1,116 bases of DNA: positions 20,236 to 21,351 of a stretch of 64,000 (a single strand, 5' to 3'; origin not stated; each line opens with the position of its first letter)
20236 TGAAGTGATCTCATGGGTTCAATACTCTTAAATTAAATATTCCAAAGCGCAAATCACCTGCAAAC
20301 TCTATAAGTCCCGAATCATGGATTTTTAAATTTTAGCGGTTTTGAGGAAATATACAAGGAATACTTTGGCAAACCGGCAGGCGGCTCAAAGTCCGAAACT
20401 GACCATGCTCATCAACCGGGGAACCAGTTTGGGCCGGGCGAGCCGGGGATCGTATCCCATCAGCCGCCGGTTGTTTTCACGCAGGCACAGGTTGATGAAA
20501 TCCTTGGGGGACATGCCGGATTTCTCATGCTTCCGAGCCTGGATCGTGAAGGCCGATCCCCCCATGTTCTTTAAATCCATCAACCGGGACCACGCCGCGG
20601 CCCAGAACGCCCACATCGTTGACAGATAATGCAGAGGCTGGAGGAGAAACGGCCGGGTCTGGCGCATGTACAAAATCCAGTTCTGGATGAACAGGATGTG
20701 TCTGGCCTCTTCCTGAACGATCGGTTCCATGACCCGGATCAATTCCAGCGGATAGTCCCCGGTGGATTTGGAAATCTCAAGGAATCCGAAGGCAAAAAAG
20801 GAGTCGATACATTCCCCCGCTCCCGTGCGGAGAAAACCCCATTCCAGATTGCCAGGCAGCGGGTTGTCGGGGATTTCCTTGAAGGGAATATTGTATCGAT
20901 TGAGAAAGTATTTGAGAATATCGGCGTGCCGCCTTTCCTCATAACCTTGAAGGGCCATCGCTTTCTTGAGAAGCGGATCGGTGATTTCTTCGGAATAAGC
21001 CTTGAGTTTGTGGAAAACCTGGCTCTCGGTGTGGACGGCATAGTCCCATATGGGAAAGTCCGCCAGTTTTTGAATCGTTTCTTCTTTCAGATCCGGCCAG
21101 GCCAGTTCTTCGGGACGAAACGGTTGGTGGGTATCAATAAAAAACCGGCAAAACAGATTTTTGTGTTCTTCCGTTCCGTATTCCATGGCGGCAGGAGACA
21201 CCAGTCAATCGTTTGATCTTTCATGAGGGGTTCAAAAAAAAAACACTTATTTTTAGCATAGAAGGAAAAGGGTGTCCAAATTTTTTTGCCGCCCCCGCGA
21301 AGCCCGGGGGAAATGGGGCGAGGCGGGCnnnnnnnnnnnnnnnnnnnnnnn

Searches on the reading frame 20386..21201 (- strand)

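Call 6: search_protein_families(library=pfam, proteins=[window:20386-21201:-], max_evalue=0.01)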
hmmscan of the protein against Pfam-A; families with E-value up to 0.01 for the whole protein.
window:20386-21201:- (271 aa): 1 family
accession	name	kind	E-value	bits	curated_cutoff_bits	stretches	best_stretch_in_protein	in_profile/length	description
PF02915.23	Rubrerythrin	-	0.0082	17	22.8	0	54-104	5-57/137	Rubrerythrin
